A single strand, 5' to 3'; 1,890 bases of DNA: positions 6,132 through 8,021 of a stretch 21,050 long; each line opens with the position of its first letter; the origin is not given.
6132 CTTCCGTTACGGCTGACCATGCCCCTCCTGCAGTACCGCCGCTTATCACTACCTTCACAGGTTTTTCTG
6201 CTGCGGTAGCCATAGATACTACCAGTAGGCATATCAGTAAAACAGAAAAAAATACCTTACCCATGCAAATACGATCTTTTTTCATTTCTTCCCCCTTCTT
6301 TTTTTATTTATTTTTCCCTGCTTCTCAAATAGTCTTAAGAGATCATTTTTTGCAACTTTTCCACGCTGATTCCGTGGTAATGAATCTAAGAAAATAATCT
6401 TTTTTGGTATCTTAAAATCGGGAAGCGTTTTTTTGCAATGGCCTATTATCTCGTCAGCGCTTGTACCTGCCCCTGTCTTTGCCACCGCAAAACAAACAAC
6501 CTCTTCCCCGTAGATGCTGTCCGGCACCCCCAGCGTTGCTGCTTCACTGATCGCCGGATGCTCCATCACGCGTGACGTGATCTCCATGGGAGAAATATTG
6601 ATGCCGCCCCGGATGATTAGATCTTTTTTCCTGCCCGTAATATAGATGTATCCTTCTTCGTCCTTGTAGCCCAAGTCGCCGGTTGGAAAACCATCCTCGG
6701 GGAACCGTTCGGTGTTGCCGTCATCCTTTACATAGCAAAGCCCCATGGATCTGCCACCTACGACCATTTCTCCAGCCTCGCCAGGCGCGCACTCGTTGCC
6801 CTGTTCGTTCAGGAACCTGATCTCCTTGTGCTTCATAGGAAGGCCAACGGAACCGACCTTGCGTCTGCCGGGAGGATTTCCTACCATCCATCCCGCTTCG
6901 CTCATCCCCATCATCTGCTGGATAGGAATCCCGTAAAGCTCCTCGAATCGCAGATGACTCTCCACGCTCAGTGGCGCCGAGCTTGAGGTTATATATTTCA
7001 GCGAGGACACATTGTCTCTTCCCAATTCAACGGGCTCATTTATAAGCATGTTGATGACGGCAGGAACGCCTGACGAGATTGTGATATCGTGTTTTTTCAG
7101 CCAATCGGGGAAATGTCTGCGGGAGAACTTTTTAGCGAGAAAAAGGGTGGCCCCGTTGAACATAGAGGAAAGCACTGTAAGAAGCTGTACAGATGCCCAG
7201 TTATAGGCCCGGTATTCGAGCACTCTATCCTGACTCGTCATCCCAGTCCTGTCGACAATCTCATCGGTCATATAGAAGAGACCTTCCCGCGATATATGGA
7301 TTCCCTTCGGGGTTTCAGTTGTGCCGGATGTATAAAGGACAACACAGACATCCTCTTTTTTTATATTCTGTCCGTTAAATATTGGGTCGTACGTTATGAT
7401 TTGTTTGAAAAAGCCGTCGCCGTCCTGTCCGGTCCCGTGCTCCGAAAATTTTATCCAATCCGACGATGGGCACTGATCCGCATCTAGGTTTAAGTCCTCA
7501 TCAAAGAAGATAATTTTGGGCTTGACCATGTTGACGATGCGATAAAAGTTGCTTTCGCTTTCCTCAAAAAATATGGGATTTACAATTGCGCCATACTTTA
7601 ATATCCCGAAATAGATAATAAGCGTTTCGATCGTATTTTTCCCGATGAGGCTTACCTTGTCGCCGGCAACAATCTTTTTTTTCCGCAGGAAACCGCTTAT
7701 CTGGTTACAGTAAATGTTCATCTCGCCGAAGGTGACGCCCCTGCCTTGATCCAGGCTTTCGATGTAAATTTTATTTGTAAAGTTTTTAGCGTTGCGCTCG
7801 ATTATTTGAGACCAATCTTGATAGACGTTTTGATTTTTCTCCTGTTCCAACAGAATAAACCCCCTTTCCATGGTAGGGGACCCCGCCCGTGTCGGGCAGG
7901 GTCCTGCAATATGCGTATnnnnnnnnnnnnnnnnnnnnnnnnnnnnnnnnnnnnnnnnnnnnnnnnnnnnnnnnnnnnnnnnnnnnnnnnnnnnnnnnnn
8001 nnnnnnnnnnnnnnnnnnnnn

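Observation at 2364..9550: UbiD-like decarboxylase + UbiX + ATP-dependent CoA ligase + complete TAXI-TRAP importer in one operon: candidate anaerobic aromatic (di)carboxylate pathway with an undescribed parts list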

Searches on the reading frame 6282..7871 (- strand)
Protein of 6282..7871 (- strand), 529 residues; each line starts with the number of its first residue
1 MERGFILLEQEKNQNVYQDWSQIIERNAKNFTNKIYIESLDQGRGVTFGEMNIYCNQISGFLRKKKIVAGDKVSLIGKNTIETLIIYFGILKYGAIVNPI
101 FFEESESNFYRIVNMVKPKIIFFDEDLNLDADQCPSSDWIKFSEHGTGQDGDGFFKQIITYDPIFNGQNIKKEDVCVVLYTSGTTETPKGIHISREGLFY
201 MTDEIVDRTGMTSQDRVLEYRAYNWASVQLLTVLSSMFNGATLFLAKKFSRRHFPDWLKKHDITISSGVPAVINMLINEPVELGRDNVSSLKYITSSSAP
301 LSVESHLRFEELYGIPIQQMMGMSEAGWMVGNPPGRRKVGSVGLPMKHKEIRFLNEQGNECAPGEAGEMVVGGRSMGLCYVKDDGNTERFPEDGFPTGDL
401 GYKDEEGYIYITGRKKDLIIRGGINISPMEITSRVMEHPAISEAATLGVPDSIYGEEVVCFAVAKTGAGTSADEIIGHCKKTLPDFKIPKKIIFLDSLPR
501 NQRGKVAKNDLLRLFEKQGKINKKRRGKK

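Call 5: search_protein_families(library=pfam, proteins=[window:6282-7871:-])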
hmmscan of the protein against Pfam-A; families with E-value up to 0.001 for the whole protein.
window:6282-7871:- (529 aa): 2 families
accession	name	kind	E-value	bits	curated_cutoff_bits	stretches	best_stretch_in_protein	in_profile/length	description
PF00501.34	AMP-binding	-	1.1e-59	202.6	29.9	1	25-380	2-383/384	AMP-binding enzyme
PF13193.12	AMP-binding_C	-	2.5e-17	64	24.5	1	431-505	2-76/76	AMP-binding enzyme C-terminal domain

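Call 6: search_protein_families(library=ncbifam, proteins=[window:6282-7871:-])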
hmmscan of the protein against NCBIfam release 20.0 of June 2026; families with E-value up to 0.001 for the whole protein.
window:6282-7871:- (529 aa): 105 families (the best 25 are shown)
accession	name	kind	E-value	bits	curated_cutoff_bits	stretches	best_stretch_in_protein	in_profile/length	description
NF004837.0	PRK06187.1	subfamily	1.1e-94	317.6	476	1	13-517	3-524/531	long-chain-fatty-acid--CoA ligase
NF005702.0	PRK07514.1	subfamily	1.3e-74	251.5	558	1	24-512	9-497/506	malonyl-CoA synthase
NF006182.0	PRK08316.1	subfamily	9.4e-72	242.1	663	1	14-517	7-519/523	fatty acyl-CoA synthetase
NF005307.0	PRK06839.1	equivalog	1.1e-67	228.9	748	1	23-514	7-492/496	o-succinylbenzoate--CoA ligase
NF005676.0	PRK07470.1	equivalog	4.4e-67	226.9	774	1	19-527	21-541/544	acyl-CoA synthetase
NF052269.1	Staph_lig_FadD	equivalog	4.8e-64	216.5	650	1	26-518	8-496/499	long-chain-fatty-acid--CoA ligase FadD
NF006572.0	PRK09088.1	equivalog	1.8e-63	214.9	696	1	32-512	15-484/491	acyl-CoA synthetase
NF005714.0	PRK07529.1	subfamily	1.9e-63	214.8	632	1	164-513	209-574/640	acyl-CoA synthetase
NF005947.1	PRK08008.1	equivalog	3.7e-62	210.6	651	1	13-511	6-517/518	crotonobetaine/carnitine-CoA ligase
NF004758.0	PRK06087.1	equivalog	1.3e-59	202.1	736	1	25-513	31-533/548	medium-chain fatty-acid--CoA ligase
NF002966.0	PRK03640.1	equivalog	3.4e-59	200.7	556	1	41-516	23-481/483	o-succinylbenzoate--CoA ligase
NF004797.0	PRK06145.1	equivalog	3.7e-59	200.4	850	1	43-511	25-491/499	acyl-CoA synthetase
NF006181.0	PRK08314.1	subfamily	8.5e-59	199.3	705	2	135-510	164-549/563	long-chain-fatty-acid--CoA ligase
NF004114.0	PRK05605.1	equivalog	7.3e-58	196.3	766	2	167-511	215-565/575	long-chain-fatty-acid--CoA ligase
NF004511.1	PRK05852.1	equivalog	1.2e-57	195.7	650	1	44-511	25-500/505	FadD7 family fatty acid--CoA ligase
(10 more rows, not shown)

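Call 8: search_solved_structures(query=window:6282-7871:-, max_evalue=1e-30)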
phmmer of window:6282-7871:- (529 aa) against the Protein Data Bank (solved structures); distinct sequences matched with E-value up to 1e-30: 45.
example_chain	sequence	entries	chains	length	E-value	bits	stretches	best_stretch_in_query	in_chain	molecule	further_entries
5ie0_A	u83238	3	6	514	9.6e-57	196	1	59-511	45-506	Oxalate--CoA ligase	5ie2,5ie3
6qjz_A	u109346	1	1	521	2.4e-56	194.7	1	45-509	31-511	oxalyl CoA-synthetase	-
8aff_A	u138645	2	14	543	8.8e-53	182.9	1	169-520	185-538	Oxalate--CoA ligase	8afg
4fuq_A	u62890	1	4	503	1.3e-52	182.4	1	34-514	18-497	Malonyl CoA synthetase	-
4gxr_A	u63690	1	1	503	1.8e-52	181.9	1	34-514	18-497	Malonyl CoA synthetase, Benzoate-CoA ligase Chimeric protein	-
4gxq_A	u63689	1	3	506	1.9e-52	181.8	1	34-514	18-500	Malonyl CoA synthetase, Benzoate-CoA ligase Chimeric protein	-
4fut_A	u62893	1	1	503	8.6e-52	179.7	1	34-514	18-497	Malonyl CoA synthetase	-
3r44_A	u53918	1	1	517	1.3e-46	162.6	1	36-511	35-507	fatty acyl CoA synthetase FADD13 (FATTY-ACYL-CoA SYNTHETASE)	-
3etc_A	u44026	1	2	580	4.8e-46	160.7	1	13-510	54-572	AMP-binding protein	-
5buq_A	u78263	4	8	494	2.4e-44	155.1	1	174-511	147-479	2-succinylbenzoate--CoA ligase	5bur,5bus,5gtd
5x8f_A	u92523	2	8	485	3.4e-44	154.6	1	174-511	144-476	2-succinylbenzoate--CoA ligase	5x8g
8biq_D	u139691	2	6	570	8.9e-44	153.2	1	44-519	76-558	4-hydroxybutyrate--CoA ligase 1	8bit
8weu_A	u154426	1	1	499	2.7e-43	151.6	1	172-515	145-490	Fatty-acyl-CoA synthase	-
8wev_A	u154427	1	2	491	4.2e-43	151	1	172-515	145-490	Feruloyl-CoA Synthetase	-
9g79_B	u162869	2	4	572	2.9e-41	144.9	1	22-510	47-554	Acetyl-coenzyme A synthetase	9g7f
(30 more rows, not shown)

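Call 24: find_homologous_proteins(query=window:6282-7871:-, max_evalue=1e-40)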
Query window:6282-7871:- (529 aa): 2890 proteins with E <= 1e-40 among 8000 candidates; the best 120 are listed.
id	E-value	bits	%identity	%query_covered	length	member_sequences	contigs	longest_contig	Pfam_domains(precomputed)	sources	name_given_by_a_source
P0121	0.0e+0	1182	98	99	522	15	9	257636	PF00501.35,PF13193.13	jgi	-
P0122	0.0e+0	1046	88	97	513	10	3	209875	PF00501.35,PF13193.13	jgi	-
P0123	0.0e+0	1015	84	97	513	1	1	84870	PF00501.35,PF13193.13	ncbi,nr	ncbi:MAG: putative sulfoacetate--CoA ligase [Syntrophorhabdus sp. PtaU1.Bin058]|nr:MAG: putative sul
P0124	9.0e-280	947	79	96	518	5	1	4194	PF00501.35,PF13193.13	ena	-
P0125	1.9e-267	906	76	96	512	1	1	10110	PF00501.35,PF13193.13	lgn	-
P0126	6.7e-264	895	75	96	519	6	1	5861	PF00501.35,PF13193.13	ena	-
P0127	6.3e-255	865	72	97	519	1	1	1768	PF00501.35,PF13193.13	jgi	jgi:long-chain acyl-CoA synthetase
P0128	1.8e-254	863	72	96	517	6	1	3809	PF00501.35,PF13193.13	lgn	-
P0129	2.8e-252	856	70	98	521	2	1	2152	PF00501.35,PF13193.13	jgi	jgi:long-chain acyl-CoA synthetase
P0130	1.4e-250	851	71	96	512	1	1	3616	PF00501.35,PF13193.13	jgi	jgi:long-chain acyl-CoA synthetase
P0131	1.8e-250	850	69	98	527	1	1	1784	PF00501.35,PF13193.13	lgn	-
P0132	6.6e-247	838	69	97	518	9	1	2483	PF00501.35,PF13193.13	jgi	jgi:acyl-coenzyme A synthetase/AMP-(fatty) acid ligase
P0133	2.2e-246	837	69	97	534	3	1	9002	PF00501.35,PF13193.13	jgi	jgi:long-chain acyl-CoA synthetase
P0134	1.9e-243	827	69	96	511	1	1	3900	PF00501.35,PF13193.13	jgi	jgi:acyl-coenzyme A synthetase/AMP-(fatty) acid ligase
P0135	9.1e-243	825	70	96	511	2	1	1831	PF00501.35,PF13193.13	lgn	-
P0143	3.6e-231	787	67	95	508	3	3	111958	PF00501.35,PF13193.13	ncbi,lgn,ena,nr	ncbi:MAG TPA: class I adenylate-forming enzyme family protein [Syntrophorhabdales bacterium]|nr:clas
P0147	1.4e-214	732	63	95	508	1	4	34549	PF00501.35,PF13193.13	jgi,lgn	jgi:acyl-coenzyme A synthetase/AMP-(fatty) acid ligase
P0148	1.7e-214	731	61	96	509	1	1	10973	PF00501.35,PF13193.13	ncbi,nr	ncbi:MAG: putative sulfoacetate--CoA ligase [Syntrophorhabdus sp. PtaU1.Bin153]|nr:MAG: putative sul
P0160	4.8e-204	697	58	95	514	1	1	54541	PF00501.35,PF13193.13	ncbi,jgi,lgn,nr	ncbi:MAG: putative sulfoacetate--CoA ligase [Syntrophorhabdaceae bacterium PtaU1.Bin034]|jgi:acyl-co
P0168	3.6e-193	661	57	95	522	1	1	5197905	PF00501.35,PF13193.13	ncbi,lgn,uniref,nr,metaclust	ncbi:class I adenylate-forming enzyme family protein [Desulfobacula toluolica]|uniref:LcfB2: long-ch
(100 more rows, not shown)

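Call 27: find_encoding_contigs(protein=P0168, flank=10000, max_places=2)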
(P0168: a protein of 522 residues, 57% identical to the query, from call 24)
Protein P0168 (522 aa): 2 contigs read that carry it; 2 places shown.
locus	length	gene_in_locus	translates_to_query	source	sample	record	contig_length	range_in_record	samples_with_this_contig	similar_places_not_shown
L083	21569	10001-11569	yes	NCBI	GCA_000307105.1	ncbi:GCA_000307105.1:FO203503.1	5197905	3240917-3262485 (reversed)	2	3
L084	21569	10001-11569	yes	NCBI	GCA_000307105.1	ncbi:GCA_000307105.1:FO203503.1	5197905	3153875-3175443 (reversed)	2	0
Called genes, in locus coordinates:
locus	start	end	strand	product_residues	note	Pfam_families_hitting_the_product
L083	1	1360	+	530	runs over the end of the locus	PF13701:DDE_Tnp_1_4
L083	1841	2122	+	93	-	PF01527:HTH_Tnp_1 (weak)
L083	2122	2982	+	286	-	PF13276:HTH_21, PF00665:rve, PF13683:rve_3, PF13333:rve_2 (weak)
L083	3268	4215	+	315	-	PF00126:HTH_1, PF03466:LysR_substrate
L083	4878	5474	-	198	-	-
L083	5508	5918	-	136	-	PF13276:HTH_21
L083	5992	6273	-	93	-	PF01527:HTH_Tnp_1 (weak)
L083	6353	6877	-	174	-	PF12762:DDE_Tnp_IS1595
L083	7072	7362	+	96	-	-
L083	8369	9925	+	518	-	PF20695:UbiD_N, PF01977:UbiD, PF20696:UbiD_C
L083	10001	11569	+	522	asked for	PF00501:AMP-binding, PF13193:AMP-binding_C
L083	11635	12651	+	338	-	PF16868:NMT1_3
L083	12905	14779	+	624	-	PF06808:DctM, PF11874:DUF3394 (weak)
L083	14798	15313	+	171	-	PF01161:PBP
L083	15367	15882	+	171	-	PF00582:Usp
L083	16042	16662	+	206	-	PF02441:Flavoprotein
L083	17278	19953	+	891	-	PF12729:4HB_MCP_1, PF00015:MCPsignal, PF16868:NMT1_3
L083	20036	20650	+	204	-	PF00293:NUDIX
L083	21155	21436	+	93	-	PF01527:HTH_Tnp_1 (weak)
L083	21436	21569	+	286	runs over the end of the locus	PF13276:HTH_21, PF00665:rve, PF13683:rve_3, PF13333:rve_2 (weak)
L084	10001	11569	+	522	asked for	PF00501:AMP-binding, PF13193:AMP-binding_C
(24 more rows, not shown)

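Call 80: find_encoding_contigs(protein=P0148, flank=8000, max_places=1)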
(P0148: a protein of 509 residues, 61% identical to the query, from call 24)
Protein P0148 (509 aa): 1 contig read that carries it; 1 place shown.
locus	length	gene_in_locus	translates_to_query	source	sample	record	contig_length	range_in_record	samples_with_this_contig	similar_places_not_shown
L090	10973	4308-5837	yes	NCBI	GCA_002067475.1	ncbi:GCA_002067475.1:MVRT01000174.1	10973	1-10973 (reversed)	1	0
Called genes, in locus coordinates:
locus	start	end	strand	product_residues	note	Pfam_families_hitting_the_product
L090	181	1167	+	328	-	-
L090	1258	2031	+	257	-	PF00392:GntR, PF07729:FCD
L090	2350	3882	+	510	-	PF20695:UbiD_N, PF01977:UbiD, PF20696:UbiD_C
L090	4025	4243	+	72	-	-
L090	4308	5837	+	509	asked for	PF00501:AMP-binding, PF13193:AMP-binding_C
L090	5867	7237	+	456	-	PF00083:Sugar_tr, PF06779:MFS_4, PF07690:MFS_1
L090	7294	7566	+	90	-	-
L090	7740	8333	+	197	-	PF02441:Flavoprotein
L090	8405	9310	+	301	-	PF02749:QRPTase_N, PF01729:QRPTase_C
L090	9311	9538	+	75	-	-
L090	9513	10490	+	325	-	PF00126:HTH_1, PF03466:LysR_substrate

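Call 81: find_encoding_contigs(protein=P0160, flank=8000, max_places=1)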
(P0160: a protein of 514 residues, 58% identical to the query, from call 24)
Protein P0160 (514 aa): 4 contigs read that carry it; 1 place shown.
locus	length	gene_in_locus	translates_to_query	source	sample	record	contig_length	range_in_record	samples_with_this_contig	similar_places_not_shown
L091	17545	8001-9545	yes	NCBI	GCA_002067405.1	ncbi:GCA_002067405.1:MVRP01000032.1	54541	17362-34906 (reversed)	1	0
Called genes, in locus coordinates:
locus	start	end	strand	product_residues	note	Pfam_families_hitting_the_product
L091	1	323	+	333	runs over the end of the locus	PF04909:Amidohydro_2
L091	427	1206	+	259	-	PF01925:TauE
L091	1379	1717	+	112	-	PF01521:Fe-S_biosyn (weak)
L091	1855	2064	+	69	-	PF03459:TOBE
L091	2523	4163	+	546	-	PF06739:SBBP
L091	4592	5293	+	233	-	PF00392:GntR, PF07729:FCD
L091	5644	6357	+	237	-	PF00392:GntR, PF07729:FCD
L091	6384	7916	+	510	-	PF20695:UbiD_N, PF01977:UbiD, PF20696:UbiD_C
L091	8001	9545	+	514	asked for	PF00501:AMP-binding, PF13193:AMP-binding_C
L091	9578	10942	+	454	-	PF00083:Sugar_tr, PF07690:MFS_1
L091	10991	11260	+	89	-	-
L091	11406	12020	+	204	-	PF02441:Flavoprotein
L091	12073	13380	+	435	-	-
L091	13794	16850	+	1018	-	PF02743:dCache_1, PF00672:HAMP (faint), PF13188:PAS_8 (weak), PF13426:PAS_9, PF08448:PAS_4, PF00512:HisKA, PF02518:HATPase_c, PF00072:Response_reg, +2 more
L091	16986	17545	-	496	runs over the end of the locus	PF10518:TAT_signal (weak), PF01946:Thi4 (faint), PF00890:FAD_binding_2, PF01266:DAO, PF03486:HI0933_like (faint), PF07992:Pyr_redox_2 (faint), PF12831:FAD_oxidored, PF13450:NAD_binding_8 (weak)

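Call 82: find_encoding_contigs(protein=P0143, flank=8000, max_places=1)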
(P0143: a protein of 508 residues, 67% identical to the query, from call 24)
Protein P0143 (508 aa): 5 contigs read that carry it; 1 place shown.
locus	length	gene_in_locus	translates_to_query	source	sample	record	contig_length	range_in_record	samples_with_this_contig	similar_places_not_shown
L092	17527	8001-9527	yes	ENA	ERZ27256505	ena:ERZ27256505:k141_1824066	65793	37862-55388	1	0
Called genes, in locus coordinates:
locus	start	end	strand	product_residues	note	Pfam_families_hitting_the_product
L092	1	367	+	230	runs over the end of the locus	PF14512:TM1586_NiRdase (weak), PF00881:Nitroreductase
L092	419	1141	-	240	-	PF00596:Aldolase_II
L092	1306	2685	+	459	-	PF20695:UbiD_N, PF01977:UbiD, PF20696:UbiD_C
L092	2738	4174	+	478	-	PF00939:Na_sulph_symp, PF03600:CitMHS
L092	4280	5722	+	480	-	PF20695:UbiD_N (weak), PF01977:UbiD, PF20696:UbiD_C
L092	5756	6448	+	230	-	PF00392:GntR, PF07729:FCD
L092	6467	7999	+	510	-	PF20695:UbiD_N, PF01977:UbiD, PF20696:UbiD_C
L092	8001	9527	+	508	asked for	PF00501:AMP-binding, PF13193:AMP-binding_C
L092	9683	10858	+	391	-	PF13433:Peripla_BP_5, PF13458:Peripla_BP_6, PF01094:ANF_receptor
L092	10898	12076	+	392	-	PF13433:Peripla_BP_5, PF13458:Peripla_BP_6, PF01094:ANF_receptor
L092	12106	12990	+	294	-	PF02653:BPD_transp_2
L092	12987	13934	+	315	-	PF02653:BPD_transp_2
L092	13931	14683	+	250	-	PF00005:ABC_tran, PF13304:AAA_21 (faint), PF12399:BCA_ABC_TP_C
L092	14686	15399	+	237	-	PF00005:ABC_tran, PF13304:AAA_21 (faint)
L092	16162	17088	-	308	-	PF01963:TraB_PrgY_gumN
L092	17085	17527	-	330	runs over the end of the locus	PF04909:Amidohydro_2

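Call 88: find_encoding_contigs(protein=P0147, flank=10000, max_places=3)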
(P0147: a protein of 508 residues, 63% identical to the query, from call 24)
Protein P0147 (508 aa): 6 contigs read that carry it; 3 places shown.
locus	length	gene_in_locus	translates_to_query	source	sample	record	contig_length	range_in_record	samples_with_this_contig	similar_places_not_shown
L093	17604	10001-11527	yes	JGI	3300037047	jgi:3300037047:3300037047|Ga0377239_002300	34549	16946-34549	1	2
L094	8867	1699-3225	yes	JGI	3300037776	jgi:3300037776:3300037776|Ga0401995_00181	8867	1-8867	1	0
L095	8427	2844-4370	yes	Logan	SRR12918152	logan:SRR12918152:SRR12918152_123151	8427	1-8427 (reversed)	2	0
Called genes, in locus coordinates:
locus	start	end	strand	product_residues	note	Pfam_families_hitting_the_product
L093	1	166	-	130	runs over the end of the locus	PF01844:HNH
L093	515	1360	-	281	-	PF13365:Trypsin_2 (weak)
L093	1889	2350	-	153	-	-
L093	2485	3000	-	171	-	PF07894:SACK1 (faint), PF13091:PLDc_2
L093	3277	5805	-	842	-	PF13191:AAA_16 (weak), PF13401:AAA_22 (faint)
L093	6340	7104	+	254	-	PF01555:N6_N4_Mtase (weak)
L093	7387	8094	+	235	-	PF00392:GntR, PF14502:HTH_41 (faint), PF07729:FCD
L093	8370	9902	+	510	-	PF20695:UbiD_N, PF01977:UbiD, PF20696:UbiD_C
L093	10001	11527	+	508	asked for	PF00501:AMP-binding, PF13193:AMP-binding_C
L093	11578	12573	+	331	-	PF16868:NMT1_3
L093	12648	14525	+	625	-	PF06808:DctM, PF04186:FxsA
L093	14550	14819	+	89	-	-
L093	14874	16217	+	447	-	-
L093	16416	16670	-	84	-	-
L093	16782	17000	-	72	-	PF12441:CopG_antitoxin (weak), PF14384:BrnA_antitoxin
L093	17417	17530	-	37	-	-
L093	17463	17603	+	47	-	?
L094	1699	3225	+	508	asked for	PF00501:AMP-binding, PF13193:AMP-binding_C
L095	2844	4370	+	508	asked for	PF00501:AMP-binding, PF13193:AMP-binding_C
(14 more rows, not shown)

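Call 91: search_protein_families(library=pfam, proteins=[L093:14874-16217:+])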
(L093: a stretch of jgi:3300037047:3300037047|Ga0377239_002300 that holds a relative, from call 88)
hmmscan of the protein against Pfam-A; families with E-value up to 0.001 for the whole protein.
L093:14874-16217:+ (447 aa): 0 families
